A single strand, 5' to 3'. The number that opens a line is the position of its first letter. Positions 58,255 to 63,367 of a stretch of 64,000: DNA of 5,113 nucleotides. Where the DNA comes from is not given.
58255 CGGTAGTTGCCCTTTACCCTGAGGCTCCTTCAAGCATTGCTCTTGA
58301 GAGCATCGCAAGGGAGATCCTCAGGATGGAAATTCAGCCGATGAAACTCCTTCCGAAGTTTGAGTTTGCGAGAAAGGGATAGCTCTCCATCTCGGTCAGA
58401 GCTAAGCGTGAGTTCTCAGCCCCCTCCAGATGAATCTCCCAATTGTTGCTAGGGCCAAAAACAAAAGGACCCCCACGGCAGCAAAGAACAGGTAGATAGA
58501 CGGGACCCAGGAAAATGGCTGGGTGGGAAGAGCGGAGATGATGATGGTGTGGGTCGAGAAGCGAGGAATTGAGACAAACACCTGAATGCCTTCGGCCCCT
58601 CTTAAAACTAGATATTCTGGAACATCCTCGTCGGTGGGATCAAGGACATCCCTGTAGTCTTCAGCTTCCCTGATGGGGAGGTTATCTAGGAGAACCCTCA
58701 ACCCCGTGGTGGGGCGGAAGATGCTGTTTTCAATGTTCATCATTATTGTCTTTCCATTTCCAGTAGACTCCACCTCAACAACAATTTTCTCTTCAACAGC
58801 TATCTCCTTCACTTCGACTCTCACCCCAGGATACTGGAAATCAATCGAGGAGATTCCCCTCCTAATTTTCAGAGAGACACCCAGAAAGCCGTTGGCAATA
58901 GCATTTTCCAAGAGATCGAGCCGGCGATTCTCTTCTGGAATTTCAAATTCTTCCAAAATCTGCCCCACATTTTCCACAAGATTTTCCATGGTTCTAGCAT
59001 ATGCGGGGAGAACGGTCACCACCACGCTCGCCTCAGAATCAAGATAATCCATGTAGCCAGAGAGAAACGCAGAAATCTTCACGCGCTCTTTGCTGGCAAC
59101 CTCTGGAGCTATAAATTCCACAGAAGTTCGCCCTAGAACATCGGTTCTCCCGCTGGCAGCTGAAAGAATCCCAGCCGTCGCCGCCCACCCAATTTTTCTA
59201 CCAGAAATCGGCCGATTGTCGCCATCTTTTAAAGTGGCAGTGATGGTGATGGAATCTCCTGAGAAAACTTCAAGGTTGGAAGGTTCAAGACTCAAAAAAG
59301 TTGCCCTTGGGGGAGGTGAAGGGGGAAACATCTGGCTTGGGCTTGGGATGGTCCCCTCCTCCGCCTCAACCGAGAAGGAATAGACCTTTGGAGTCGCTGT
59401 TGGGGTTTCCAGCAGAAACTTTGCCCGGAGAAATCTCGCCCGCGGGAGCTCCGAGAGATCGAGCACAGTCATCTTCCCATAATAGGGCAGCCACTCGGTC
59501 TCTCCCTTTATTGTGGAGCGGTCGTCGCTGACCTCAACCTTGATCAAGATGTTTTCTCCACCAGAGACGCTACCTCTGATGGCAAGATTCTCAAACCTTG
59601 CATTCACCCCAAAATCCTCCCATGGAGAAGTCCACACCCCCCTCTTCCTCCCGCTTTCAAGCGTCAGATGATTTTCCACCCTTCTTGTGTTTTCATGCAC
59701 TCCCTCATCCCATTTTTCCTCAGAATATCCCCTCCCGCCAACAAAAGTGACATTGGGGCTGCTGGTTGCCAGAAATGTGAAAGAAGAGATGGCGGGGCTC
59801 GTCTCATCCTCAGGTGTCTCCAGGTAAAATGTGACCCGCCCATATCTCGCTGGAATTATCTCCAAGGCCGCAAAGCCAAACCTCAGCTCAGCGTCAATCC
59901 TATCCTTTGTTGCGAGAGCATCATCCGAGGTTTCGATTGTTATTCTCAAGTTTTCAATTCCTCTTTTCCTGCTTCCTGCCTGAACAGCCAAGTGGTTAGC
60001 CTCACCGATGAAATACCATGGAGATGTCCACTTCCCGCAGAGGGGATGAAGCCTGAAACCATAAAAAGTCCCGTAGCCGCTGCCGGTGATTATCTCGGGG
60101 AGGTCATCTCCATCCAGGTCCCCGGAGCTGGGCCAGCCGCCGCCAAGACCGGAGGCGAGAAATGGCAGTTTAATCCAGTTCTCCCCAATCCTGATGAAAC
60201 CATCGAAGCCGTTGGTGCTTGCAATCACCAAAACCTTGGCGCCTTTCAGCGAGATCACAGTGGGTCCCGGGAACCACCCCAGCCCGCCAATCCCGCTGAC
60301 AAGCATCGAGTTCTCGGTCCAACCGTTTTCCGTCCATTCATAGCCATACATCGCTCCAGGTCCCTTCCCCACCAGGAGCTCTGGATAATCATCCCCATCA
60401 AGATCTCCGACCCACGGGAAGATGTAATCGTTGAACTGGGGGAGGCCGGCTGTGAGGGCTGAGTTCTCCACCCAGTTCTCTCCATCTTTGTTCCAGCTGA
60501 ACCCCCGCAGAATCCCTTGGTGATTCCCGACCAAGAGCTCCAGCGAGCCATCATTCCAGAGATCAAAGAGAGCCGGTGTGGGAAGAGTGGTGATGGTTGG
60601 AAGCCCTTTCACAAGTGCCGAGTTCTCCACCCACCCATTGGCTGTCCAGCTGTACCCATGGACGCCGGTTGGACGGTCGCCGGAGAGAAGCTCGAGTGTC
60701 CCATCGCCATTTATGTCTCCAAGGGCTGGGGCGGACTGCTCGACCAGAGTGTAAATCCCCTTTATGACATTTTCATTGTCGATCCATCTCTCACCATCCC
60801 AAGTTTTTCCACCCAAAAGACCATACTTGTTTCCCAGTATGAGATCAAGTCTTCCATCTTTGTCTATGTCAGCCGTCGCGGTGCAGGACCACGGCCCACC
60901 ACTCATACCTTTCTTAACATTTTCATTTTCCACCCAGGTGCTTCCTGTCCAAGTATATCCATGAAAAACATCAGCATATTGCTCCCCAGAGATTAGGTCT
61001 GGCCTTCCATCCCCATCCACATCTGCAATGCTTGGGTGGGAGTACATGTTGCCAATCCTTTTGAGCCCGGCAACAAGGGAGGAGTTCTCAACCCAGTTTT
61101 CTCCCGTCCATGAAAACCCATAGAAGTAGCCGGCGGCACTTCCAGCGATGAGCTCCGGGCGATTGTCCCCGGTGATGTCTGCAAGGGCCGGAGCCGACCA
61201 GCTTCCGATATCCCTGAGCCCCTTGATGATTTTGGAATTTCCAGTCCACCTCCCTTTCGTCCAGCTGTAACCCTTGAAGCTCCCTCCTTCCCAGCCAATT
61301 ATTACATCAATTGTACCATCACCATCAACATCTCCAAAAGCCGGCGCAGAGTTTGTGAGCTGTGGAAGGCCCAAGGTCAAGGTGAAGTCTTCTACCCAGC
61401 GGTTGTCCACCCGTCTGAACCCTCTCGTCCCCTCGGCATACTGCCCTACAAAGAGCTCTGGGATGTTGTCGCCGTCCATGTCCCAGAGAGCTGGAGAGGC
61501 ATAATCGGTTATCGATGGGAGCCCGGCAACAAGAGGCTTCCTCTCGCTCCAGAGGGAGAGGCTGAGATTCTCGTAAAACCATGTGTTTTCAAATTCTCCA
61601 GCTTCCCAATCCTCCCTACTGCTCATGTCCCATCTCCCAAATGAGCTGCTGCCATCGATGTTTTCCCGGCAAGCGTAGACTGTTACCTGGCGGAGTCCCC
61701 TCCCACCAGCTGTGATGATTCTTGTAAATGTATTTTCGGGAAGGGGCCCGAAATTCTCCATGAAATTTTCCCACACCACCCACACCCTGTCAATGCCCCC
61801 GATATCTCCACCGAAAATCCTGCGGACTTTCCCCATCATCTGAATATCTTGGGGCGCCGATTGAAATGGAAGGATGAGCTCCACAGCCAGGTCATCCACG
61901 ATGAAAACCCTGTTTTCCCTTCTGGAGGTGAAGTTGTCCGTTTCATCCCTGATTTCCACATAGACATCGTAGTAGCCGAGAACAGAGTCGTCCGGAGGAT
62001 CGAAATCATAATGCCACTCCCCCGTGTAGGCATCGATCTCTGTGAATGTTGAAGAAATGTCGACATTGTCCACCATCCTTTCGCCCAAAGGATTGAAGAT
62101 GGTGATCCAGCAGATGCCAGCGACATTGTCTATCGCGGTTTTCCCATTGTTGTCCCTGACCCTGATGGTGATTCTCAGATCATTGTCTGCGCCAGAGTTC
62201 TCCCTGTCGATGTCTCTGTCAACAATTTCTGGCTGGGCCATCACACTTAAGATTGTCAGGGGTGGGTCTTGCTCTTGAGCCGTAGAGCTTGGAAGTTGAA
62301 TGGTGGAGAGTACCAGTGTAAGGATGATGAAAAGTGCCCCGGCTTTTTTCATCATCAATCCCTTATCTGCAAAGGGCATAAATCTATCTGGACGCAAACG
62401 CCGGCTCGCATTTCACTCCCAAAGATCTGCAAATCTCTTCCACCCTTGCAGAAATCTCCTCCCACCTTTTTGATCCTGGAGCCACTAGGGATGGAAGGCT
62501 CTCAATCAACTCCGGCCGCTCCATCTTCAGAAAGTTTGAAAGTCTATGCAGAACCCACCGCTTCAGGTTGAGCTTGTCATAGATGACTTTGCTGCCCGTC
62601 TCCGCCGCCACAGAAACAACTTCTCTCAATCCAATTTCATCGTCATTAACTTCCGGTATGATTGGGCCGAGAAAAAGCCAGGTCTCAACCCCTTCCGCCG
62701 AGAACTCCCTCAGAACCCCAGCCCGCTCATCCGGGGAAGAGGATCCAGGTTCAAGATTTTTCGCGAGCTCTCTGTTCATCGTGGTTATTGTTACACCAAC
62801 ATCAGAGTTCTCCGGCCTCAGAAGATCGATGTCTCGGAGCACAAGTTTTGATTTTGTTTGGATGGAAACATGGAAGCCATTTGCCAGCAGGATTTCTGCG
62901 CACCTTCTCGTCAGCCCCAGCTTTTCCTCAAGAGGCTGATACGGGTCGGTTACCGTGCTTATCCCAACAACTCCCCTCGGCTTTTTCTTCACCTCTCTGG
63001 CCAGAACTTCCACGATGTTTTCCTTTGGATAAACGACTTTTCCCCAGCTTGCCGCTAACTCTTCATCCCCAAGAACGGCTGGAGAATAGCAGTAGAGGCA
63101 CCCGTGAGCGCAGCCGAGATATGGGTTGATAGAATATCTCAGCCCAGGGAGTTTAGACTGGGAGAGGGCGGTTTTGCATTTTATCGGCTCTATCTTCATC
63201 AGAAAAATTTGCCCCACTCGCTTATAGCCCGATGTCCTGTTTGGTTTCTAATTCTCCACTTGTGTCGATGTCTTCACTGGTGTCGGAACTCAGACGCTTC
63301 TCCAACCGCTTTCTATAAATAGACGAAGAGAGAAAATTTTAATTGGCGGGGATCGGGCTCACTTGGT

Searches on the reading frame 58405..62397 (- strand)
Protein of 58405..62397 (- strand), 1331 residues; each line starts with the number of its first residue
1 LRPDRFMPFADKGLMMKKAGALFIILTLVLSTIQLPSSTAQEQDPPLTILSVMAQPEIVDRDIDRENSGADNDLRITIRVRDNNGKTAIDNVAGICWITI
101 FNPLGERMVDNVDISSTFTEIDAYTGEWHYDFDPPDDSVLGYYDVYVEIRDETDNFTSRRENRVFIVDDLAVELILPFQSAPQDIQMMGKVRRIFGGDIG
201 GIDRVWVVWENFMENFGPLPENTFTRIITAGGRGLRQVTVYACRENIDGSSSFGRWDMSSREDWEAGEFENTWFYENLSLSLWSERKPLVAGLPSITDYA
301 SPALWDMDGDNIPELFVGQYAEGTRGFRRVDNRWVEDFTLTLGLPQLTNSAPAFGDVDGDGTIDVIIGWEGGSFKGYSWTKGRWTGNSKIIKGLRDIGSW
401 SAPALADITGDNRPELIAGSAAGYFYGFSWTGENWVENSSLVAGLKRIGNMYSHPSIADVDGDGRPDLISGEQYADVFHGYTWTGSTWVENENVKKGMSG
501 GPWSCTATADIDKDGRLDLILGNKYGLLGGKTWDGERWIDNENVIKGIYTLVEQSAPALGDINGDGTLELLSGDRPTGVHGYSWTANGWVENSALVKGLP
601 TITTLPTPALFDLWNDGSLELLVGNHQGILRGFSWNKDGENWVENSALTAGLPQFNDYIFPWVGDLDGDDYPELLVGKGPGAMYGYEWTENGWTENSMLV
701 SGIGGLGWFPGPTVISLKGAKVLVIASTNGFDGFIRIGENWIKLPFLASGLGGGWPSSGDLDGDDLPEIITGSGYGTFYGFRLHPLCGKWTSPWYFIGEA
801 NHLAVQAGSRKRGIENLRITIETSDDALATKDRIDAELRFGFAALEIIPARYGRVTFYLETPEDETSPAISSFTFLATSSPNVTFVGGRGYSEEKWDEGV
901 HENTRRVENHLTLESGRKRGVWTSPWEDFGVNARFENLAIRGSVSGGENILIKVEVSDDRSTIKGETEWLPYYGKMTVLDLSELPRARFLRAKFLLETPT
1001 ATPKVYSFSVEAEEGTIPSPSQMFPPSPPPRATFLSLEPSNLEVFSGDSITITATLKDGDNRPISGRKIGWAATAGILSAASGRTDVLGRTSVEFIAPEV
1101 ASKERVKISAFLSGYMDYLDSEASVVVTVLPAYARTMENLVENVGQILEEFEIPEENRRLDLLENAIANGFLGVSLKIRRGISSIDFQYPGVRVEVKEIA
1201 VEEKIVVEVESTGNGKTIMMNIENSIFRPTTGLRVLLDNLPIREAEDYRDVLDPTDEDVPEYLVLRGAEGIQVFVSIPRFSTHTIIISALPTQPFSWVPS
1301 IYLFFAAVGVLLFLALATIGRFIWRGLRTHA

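Call 59: search_protein_families(library=pfam, proteins=[window:58405-62397:-], max_evalue=0.00001)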
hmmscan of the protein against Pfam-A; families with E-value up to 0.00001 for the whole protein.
window:58405-62397:- (1331 aa): 4 families
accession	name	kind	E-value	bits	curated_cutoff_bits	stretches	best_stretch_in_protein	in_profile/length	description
PF13517.12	FG-GAP_3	-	8.7e-30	103.6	26.9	2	459-520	1-60/61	FG-GAP-like repeat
PF01839.29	FG-GAP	-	1.1e-27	95.8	22.1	0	456-489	6-36/37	FG-GAP repeat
PF02369.22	Big_1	-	1.1e-07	32.3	34.9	1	1048-1098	17-69/93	Bacterial Ig-like domain (group 1)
PF15907.11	Itfg2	-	9.4e-07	28.8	27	0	612-696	24-113/330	Integrin-alpha FG-GAP repeat-containing protein 2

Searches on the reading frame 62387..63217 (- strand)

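Call 59: search_protein_families(library=pfam, proteins=[window:62387-63217:-], max_evalue=0.00001)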
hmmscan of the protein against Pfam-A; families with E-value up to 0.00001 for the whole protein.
window:62387-63217:- (277 aa): 1 family
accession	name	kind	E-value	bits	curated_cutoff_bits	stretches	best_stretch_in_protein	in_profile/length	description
PF04055.27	Radical_SAM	-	9.8e-16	58.8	29.5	1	30-195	1-159/166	Radical SAM superfamily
